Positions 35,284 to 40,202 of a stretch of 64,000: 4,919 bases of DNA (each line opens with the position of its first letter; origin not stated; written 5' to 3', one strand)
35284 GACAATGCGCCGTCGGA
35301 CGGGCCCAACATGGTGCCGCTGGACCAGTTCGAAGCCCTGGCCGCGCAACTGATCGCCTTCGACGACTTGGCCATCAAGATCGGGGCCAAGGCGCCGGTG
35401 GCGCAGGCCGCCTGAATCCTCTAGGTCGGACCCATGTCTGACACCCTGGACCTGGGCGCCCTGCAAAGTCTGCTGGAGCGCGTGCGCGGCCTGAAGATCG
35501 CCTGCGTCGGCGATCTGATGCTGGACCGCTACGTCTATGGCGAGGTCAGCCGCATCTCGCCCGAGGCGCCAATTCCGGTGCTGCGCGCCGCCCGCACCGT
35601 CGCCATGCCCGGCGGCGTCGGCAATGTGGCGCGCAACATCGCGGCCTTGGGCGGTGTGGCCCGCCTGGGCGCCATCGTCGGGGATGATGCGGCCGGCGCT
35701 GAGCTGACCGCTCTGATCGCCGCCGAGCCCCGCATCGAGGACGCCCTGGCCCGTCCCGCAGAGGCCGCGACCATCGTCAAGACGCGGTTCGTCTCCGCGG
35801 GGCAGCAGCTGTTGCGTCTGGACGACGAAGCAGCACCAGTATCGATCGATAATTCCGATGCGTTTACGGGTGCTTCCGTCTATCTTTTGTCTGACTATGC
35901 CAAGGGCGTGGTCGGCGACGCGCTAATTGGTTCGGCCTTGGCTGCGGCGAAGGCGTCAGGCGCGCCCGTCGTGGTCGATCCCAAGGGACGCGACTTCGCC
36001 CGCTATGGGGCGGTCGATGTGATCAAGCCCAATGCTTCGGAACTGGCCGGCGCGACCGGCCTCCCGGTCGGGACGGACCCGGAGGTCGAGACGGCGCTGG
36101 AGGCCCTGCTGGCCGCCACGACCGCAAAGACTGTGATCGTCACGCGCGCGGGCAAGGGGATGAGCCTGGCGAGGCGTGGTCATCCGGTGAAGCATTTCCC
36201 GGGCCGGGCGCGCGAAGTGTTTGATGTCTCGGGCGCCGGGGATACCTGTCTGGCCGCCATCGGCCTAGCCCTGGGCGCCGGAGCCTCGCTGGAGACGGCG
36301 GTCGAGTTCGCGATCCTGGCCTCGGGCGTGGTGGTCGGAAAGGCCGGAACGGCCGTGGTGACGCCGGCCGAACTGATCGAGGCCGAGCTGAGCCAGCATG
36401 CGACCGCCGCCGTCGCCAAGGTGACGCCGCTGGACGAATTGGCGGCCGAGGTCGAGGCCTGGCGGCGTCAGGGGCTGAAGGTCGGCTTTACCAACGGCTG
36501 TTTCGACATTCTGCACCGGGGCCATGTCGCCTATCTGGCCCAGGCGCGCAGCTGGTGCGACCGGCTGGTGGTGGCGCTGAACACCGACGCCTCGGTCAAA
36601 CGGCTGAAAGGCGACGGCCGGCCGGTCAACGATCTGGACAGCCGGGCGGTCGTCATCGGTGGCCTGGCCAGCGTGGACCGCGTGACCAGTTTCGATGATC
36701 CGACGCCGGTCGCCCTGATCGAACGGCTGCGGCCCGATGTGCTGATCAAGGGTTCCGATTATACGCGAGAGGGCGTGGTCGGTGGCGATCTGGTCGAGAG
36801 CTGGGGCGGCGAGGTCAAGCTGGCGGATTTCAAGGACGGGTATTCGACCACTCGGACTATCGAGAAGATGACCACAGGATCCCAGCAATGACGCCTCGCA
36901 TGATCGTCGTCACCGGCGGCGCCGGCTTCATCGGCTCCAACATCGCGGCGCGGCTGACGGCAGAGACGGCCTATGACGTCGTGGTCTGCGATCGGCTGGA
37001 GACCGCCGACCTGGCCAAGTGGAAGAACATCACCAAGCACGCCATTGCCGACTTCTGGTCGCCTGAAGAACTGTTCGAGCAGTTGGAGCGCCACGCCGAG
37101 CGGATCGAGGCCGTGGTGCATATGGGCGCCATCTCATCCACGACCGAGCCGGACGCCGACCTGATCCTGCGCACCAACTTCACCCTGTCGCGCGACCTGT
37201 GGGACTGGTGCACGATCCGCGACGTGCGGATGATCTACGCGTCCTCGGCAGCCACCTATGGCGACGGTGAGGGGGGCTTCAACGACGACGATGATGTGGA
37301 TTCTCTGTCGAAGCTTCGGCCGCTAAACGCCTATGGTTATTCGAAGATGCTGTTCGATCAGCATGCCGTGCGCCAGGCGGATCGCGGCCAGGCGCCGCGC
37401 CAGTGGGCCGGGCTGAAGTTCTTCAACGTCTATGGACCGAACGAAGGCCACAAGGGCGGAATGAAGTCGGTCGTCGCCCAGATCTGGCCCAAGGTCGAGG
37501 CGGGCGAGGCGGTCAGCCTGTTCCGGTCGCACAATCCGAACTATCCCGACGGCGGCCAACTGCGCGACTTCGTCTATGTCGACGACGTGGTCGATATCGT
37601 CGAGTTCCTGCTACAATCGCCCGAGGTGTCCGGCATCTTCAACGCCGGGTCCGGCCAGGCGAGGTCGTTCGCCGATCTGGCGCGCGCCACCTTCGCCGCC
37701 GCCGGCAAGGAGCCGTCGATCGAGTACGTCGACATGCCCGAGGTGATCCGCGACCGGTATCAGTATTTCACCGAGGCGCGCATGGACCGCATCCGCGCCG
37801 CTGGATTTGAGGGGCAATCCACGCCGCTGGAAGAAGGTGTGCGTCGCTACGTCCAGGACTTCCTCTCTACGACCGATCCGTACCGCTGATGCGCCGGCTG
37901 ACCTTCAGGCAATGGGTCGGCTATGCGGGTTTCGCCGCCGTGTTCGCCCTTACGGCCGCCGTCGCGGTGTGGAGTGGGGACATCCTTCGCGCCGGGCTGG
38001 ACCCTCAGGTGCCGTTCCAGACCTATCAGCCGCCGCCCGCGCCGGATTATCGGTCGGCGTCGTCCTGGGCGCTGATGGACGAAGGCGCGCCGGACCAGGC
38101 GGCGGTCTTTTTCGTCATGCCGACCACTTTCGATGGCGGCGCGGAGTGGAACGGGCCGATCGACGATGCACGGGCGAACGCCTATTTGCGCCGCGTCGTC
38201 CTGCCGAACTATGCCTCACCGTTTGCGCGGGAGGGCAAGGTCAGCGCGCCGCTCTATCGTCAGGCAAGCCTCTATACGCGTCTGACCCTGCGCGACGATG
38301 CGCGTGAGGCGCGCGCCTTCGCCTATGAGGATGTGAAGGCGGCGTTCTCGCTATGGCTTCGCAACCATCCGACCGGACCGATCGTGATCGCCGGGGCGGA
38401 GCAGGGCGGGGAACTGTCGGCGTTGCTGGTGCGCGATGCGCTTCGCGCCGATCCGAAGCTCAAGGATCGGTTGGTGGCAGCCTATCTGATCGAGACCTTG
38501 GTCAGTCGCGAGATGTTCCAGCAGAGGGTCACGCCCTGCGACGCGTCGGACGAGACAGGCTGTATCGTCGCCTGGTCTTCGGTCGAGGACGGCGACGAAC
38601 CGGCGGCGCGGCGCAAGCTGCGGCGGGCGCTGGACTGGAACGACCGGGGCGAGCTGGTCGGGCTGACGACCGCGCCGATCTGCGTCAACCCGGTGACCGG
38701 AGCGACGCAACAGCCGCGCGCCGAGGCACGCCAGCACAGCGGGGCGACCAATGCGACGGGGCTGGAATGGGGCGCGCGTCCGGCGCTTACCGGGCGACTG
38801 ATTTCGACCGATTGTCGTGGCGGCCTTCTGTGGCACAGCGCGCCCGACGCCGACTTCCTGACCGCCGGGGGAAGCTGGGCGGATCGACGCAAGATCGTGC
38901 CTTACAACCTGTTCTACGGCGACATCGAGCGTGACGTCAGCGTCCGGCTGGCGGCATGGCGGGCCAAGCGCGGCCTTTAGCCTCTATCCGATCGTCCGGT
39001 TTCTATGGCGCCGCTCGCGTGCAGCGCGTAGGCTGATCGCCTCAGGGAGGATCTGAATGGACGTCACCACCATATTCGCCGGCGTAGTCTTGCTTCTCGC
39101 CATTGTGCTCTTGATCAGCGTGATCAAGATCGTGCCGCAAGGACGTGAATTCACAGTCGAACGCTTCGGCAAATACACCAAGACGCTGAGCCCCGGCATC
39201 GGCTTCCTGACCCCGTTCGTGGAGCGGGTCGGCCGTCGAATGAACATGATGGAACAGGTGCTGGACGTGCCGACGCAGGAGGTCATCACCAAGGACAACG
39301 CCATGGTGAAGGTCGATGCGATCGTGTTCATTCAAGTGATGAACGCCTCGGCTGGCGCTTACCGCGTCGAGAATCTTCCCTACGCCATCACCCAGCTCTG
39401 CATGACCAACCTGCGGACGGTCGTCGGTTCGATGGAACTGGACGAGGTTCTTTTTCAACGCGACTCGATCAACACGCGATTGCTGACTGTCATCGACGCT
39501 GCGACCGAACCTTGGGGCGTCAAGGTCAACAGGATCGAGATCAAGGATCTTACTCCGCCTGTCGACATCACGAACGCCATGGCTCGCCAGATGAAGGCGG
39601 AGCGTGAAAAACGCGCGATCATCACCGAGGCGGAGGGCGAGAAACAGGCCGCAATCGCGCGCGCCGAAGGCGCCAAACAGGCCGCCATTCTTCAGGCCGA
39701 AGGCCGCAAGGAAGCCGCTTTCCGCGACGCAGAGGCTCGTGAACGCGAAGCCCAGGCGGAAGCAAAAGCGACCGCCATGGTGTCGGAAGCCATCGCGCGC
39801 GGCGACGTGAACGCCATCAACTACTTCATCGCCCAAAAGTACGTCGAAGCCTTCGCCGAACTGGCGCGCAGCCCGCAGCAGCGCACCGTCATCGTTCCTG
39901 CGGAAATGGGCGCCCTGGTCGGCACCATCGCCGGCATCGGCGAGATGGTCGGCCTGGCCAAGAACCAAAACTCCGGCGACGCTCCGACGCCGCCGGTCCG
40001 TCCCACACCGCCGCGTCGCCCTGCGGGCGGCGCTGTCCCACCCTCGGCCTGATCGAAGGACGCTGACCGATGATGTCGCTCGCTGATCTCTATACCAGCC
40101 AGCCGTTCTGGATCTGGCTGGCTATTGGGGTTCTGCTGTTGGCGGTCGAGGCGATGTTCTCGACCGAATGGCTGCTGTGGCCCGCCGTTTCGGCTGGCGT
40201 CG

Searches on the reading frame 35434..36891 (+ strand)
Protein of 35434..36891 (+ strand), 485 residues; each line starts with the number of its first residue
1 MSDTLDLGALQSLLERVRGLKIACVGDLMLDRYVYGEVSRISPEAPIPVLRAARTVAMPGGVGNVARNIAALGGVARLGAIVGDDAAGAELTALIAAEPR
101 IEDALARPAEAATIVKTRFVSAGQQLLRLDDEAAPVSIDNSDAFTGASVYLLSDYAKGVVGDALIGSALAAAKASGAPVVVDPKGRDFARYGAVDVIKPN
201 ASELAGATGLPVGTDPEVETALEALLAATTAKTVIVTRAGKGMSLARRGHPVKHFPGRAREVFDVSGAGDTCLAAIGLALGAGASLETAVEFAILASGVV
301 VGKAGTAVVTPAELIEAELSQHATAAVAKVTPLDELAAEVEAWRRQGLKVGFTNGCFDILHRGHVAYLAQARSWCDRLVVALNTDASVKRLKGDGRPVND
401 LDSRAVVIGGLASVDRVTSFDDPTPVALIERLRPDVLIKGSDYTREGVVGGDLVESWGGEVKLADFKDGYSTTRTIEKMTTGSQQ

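Call 86: search_protein_families(library=pfam, proteins=[window:35434-36891:+], max_evalue=0.001)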
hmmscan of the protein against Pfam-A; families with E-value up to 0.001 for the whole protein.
window:35434-36891:+ (485 aa): 3 families
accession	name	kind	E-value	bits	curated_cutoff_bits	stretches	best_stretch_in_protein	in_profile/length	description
PF00294.29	PfkB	-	6.3e-36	124.7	25.8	1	21-310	3-299/302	pfkB family carbohydrate kinase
PF01467.32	CTP_transf_like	-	7.5e-14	52.5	21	1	352-446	1-93/133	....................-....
PF08543.17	Phos_pyr_kin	-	5.4e-06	26.4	27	1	193-293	119-224/246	Phosphomethylpyrimidine kinase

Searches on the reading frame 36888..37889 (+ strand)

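Call 86: search_protein_families(library=pfam, proteins=[window:36888-37889:+], max_evalue=0.001)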
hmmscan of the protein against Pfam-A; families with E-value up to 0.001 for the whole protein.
window:36888-37889:+ (333 aa): 6 families
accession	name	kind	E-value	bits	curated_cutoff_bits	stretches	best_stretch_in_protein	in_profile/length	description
PF01370.27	Epimerase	-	4e-42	144.7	20.9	1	6-254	1-240/240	NAD dependent epimerase/dehydratase family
PF16363.11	GDP_Man_Dehyd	-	1.1e-18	68.2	27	1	8-290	2-286/332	GDP-mannose 4,6 dehydratase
PF04321.23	RmlD_sub_bind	-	3.9e-10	39.7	27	1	5-274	2-233/287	RmlD substrate binding domain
PF01073.25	3Beta_HSD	-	1.5e-09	37.7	22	1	7-161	1-158/280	3-beta hydroxysteroid dehydrogenase/isomerase family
PF07993.18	NAD_binding_4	-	2.3e-06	27.4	20.1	1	64-168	80-196/258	Male sterility protein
PF02719.21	Polysacc_synt_2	-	1.2e-05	25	20.2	0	6-45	1-40/293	Polysaccharide biosynthesis protein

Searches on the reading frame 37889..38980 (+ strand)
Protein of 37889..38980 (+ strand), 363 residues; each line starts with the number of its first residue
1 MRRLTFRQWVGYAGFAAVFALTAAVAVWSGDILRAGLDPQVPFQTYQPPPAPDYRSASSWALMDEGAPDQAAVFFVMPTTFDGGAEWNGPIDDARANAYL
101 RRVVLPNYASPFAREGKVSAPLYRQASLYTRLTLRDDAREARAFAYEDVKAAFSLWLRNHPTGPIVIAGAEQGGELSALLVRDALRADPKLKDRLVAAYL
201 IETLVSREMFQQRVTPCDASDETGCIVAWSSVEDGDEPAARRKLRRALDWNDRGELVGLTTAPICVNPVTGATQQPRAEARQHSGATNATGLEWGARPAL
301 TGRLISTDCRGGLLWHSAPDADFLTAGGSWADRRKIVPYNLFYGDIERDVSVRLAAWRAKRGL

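Call 86: search_protein_families(library=pfam, proteins=[window:37889-38980:+], max_evalue=0.001)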
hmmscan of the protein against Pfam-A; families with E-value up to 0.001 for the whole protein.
window:37889-38980:+ (363 aa): 1 family
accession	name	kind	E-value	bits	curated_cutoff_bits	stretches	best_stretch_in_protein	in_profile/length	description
PF11288.14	DUF3089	-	3.1e-57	193.9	23.4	1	71-273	1-206/207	Protein of unknown function (DUF3089)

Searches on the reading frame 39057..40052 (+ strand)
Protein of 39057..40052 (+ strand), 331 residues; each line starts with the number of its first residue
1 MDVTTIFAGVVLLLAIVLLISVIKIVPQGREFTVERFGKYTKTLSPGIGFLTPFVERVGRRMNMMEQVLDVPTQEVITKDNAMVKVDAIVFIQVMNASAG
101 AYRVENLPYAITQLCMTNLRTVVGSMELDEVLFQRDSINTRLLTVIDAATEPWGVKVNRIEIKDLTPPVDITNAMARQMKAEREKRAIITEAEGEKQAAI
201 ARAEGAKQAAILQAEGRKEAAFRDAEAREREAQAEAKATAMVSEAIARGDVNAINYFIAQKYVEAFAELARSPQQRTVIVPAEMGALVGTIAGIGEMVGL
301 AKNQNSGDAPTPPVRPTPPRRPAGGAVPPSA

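Call 86: search_protein_families(library=pfam, proteins=[window:39057-40052:+], max_evalue=0.001)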
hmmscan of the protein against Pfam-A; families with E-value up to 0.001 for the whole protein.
window:39057-40052:+ (331 aa): 2 families
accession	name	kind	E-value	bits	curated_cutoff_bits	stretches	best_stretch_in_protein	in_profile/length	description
PF01145.31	Band_7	-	5.6e-35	121.4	23.6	1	24-196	1-176/176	SPFH domain / Band 7 family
PF16200.10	Band_7_C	-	1.4e-08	35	29.1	1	241-298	2-58/63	C-terminal region of band_7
